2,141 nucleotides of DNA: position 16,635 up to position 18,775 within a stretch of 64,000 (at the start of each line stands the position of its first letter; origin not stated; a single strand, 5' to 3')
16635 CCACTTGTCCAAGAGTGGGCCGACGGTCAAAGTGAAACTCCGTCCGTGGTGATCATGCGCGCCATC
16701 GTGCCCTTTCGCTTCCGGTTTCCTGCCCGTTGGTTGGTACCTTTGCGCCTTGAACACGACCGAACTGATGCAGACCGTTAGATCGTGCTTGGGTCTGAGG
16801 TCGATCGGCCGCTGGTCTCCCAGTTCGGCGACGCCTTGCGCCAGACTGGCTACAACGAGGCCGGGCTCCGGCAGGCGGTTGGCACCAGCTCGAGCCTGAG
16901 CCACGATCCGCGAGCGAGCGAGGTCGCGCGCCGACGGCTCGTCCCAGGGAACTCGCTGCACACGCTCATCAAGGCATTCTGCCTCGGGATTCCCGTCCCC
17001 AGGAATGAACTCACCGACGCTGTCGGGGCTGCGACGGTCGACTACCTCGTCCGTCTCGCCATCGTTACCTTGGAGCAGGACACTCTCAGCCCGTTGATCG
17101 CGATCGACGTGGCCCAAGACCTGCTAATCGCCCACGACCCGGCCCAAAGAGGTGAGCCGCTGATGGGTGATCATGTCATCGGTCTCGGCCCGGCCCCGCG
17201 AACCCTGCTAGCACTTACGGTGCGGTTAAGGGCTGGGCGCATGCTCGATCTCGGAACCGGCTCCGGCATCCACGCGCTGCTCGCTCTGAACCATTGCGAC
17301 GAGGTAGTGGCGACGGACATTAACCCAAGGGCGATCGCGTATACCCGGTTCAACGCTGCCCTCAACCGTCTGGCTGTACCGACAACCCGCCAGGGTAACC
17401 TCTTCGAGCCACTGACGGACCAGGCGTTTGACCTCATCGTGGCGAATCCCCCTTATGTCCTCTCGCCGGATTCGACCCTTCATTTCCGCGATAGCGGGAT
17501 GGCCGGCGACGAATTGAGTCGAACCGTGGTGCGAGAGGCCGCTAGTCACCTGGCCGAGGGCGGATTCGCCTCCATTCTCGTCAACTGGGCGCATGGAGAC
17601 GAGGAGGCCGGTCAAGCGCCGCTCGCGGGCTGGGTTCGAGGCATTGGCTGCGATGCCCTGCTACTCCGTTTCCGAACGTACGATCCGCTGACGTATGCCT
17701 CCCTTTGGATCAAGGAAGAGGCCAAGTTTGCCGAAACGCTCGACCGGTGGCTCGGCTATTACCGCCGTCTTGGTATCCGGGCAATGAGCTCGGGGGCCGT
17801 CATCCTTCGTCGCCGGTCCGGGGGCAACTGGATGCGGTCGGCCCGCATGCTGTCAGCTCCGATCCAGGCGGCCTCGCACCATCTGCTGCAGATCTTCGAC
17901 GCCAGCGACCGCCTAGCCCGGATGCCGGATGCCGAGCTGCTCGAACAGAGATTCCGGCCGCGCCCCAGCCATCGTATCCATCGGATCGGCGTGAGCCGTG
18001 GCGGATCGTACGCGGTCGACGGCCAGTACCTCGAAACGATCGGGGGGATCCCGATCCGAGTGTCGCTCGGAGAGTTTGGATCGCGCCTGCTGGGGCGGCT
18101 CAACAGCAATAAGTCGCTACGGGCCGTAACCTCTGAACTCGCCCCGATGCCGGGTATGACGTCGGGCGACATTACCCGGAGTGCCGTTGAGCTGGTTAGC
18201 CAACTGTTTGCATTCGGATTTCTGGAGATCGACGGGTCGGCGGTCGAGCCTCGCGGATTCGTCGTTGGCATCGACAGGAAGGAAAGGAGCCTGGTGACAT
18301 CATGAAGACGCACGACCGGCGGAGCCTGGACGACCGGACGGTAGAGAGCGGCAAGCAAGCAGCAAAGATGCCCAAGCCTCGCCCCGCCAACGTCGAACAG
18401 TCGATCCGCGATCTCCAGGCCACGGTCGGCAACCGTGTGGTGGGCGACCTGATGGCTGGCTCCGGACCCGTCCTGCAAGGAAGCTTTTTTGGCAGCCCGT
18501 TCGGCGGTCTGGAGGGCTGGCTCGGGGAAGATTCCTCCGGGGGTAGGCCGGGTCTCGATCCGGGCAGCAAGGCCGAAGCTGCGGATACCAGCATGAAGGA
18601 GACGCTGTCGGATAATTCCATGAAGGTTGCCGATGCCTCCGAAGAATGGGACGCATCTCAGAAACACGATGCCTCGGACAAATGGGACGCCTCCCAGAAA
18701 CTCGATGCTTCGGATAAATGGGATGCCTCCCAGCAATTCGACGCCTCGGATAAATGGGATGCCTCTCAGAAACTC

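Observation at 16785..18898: Candidate novel RiPP-like module: RRE-containing NPPY methyltransferase translationally coupled to a multi-core repeat precursor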

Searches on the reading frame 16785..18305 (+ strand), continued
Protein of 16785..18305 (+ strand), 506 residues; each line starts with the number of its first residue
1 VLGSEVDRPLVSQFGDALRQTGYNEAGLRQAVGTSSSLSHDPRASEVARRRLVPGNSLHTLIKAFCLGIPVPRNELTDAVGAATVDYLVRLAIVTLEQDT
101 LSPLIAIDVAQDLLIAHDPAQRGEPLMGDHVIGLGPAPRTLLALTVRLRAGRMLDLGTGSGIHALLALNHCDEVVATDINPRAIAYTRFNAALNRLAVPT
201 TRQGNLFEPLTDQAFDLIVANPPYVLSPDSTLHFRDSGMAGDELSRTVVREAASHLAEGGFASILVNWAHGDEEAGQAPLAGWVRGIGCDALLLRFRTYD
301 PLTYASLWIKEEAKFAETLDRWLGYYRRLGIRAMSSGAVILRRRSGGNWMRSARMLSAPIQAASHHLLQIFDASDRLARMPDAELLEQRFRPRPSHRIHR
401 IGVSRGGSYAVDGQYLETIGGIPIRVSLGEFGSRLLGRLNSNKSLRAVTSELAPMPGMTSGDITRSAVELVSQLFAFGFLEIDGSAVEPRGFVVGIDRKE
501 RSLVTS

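Call 91: search_protein_families(library=pfam, proteins=[L024:8723-9928:+, L010:1614-1910:+, L023:9551-9964:-, L019:11742-12677:+, L019:12664-15786:+, L001:5283-5966:-], max_evalue=0.01)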
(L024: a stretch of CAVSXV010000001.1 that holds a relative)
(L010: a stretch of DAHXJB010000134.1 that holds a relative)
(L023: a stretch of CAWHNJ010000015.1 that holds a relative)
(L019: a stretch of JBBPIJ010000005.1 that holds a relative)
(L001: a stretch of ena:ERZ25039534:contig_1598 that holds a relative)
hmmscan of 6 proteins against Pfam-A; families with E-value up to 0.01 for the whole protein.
L024:8723-9928:+ (401 aa): 0 families

L010:1614-1910:+ (98 aa): 0 families

L023:9551-9964:- (137 aa): 0 families

L019:11742-12677:+ (311 aa): 1 family
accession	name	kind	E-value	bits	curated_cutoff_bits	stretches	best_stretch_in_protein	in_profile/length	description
PF13145.12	Rotamase_2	-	0.0012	20.1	27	0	217-278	49-112/121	PPIC-type PPIASE domain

L019:12664-15786:+ (1040 aa): 9 families
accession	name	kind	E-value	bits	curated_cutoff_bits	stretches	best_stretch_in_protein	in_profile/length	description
PF00027.35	cNMP_binding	-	5.6e-44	148.5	27.5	2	40-124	3-87/89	Cyclic nucleotide-binding domain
PF00664.28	ABC_membrane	-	1.1e-40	140.5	28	1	485-753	2-273/274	ABC transporter transmembrane region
PF03412.21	Peptidase_C39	-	6.9e-35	120.2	22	1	330-454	2-128/133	Peptidase C39 family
PF00005.33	ABC_tran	-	5.2e-33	115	25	1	818-967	1-137/137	ABC transporter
PF02463.25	SMC_N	-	2e-05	24.6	40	1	861-1007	113-209/220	RecF/RecN/SMC N terminal domain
PF13191.12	AAA_16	-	0.0003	21.7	32.6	1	829-984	25-159/167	AAA ATPase domain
PF13401.12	AAA_22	-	0.0039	17.9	27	0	829-883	6-59/130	AAA domain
PF13555.12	AAA_29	-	0.0065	16.6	27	0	820-856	14-50/61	P-loop containing region of AAA domain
PF11814.14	DUF3335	-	0.0069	16.3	25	0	331-360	2-31/206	Peptidase_C39 like family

L001:5283-5966:- (227 aa): 0 families

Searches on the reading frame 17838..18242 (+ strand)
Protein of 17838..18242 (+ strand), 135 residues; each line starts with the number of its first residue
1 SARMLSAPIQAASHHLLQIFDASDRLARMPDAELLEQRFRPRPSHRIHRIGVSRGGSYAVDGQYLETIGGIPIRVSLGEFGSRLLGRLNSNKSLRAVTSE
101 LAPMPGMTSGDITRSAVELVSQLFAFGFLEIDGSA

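Call 29: search_solved_structures(query=A3, max_evalue=10, show_alignments=3)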
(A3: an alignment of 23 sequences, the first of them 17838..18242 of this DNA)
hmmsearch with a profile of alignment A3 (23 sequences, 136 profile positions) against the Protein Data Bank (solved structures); distinct sequences matched with E-value up to 10: 4.
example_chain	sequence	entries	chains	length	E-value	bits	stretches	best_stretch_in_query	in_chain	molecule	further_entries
3g2b_A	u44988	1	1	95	0.027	17.7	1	76-126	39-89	Coenzyme PQQ synthesis protein D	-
6wvj_F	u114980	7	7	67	0.5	13.6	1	78-119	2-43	DNA-directed RNA polymerase subunit omega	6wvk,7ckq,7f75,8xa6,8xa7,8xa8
2asf_A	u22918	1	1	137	0.57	13.4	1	64-95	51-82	Hypothetical protein Rv2074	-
8hkr_A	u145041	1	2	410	1.1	12.5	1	83-111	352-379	Protein lysine methyltransferase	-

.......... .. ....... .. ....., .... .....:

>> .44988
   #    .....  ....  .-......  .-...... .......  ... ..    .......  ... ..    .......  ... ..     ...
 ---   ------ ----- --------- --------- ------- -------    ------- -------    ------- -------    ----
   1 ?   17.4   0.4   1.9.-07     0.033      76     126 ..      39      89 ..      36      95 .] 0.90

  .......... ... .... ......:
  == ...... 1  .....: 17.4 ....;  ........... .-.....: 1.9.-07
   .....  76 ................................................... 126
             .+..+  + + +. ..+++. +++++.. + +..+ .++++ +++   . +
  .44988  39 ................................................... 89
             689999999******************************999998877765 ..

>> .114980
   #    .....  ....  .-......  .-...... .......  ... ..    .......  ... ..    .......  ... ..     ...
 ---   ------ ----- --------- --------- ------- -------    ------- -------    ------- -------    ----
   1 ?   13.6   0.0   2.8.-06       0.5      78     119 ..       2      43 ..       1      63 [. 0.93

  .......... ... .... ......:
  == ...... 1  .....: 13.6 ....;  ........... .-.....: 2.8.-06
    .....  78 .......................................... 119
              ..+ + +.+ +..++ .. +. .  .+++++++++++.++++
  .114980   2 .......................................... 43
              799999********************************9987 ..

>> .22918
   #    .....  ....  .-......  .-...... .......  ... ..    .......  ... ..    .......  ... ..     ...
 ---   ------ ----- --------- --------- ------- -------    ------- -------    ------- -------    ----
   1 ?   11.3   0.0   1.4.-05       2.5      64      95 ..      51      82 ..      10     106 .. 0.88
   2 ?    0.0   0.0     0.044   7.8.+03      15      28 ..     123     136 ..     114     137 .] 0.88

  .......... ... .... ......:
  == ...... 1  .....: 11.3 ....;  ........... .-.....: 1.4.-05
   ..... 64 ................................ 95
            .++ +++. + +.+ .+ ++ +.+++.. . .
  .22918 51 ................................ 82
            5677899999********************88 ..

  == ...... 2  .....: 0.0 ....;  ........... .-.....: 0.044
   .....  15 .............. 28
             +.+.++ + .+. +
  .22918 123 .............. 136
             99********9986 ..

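Call 30: search_protein_families(library=pfam, alignment_id=A3, max_evalue=1)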
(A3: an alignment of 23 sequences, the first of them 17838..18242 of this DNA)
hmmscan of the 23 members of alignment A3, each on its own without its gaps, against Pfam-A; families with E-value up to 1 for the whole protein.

A. member 1, window:17838-18242:+ (135 aa): 1 family
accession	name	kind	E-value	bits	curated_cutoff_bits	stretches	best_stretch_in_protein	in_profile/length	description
PF25004.1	DUF7782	-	0.0065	17.2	27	1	26-129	10-118/120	Domain of unknown function (DUF7782)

B. families by the number of members that match (of 23 scanned): 12 families
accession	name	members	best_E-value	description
PF25004.1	DUF7782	20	2.3e-15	Domain of unknown function (DUF7782)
PF05402.18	PqqD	11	1.2e-05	Coenzyme PQQ synthesis protein D (PqqD)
PF21782.3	PKMT_2nd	5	0.0027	PKMT, C-terminal winged helix domain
PF21475.2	PaaA-like_N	5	0.014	PaaA-like, N-terminal domain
PF16221.11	HTH_47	2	0.038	winged helix-turn-helix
PF05936.17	T6SS_VasE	1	0.065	Bacterial Type VI secretion, VC_A0110, EvfL, ImpJ, VasE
PF23675.1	YciZ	1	0.12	YciZ-like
PF12277.13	DUF3618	1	0.12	Protein of unknown function (DUF3618)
PF16007.11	DUF4777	1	0.12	Domain of unknown function (DUF4777)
PF21084.3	DUF4423_like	1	0.22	Winged Helix-turn-helix domain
PF23706.1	Rv1893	1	0.24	Rv1893-like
PF09868.14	DUF2095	1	0.24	Uncharacterized protein conserved in archaea (DUF2095)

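Call 51: predict_structure(alignment_id=A3)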
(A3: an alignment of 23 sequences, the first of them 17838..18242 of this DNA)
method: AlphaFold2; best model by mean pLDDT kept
length: 135 residues; sequences in the alignment: 23
mean_pLDDT: 90.1   pTM: 0.81
mean pLDDT of the five models: 90.1, 89.7, 89.3, 88.6, 88.6
residues with pLDDT >= 90: 92; 70-90: 35; 50-70: 6; < 50: 2
segments of 3 or more residues with pLDDT < 50: none
pLDDT, mean of each block of 10 residues (from residue 1): 67 89 96 97 90 88 89 92 95 97 90 97 96 69
secondary structure, 60 per line:
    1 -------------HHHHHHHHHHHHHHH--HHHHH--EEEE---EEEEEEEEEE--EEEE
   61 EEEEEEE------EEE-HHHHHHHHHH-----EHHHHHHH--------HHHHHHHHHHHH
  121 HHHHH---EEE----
elements in order: H14-28 H31-35 E38-41 E45-54 E57-67 E74-76 H78-87 H94-100 H109-125 E129-131

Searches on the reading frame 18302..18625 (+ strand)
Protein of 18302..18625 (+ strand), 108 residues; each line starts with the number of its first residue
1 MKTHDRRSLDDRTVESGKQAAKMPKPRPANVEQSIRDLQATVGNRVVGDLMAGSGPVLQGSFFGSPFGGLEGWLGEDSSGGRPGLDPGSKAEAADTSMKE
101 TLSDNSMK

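Call 56: search_protein_representatives(alignment_id=A4)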
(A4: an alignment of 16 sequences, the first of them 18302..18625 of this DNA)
Query: 16 sequences, 108 profile positions. Proteins with E-value up to 0.001 (for the whole library): 5; up to 1e-10: 3; up to 1e-30: 2. The best 5 are listed.
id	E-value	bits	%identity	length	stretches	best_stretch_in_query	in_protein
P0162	7.2e-50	184.0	-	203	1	1-108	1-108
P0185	6.6e-31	123.0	-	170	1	35-108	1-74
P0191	1.1e-22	96.5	-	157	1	1-95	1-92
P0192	3.4e-05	40.3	-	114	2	10-56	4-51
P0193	3.4e-04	37.1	-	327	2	18-61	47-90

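Call 97: find_encoding_contigs(protein=P0192, flank=8000, max_places=2)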
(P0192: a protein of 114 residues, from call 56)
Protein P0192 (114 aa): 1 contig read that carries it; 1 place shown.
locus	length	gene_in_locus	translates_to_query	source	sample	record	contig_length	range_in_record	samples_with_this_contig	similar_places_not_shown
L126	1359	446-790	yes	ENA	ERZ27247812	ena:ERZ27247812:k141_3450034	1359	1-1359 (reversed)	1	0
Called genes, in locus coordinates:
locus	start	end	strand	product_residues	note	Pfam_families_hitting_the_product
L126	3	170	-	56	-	?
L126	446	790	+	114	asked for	-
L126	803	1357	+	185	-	?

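Call 98: find_encoding_contigs(protein=P0191, flank=8000, max_places=2)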
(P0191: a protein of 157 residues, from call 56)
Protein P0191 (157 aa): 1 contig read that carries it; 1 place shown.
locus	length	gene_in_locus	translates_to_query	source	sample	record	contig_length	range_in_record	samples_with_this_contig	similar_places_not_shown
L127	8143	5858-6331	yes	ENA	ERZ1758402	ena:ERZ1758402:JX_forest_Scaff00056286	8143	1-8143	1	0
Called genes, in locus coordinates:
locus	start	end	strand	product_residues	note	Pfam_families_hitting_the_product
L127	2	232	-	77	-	?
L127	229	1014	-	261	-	PF00528:BPD_transp_1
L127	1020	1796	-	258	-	PF03466:LysR_substrate (faint), PF13531:SBP_bac_11, PF01547:SBP_bac_1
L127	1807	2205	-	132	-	PF12728:HTH_17, PF00376:MerR, PF03459:TOBE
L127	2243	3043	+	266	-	PF01638:HxlR, PF02036:SCP2 (weak)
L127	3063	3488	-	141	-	-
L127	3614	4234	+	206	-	-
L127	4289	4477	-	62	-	-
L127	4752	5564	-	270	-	PF01906:YbjQ_1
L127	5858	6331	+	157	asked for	-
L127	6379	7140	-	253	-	PF01061:ABC2_membrane, PF12698:ABC2_membrane_3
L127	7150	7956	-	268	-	PF13175:AAA_15 (faint), PF00005:ABC_tran, PF13304:AAA_21 (weak)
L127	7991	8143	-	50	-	?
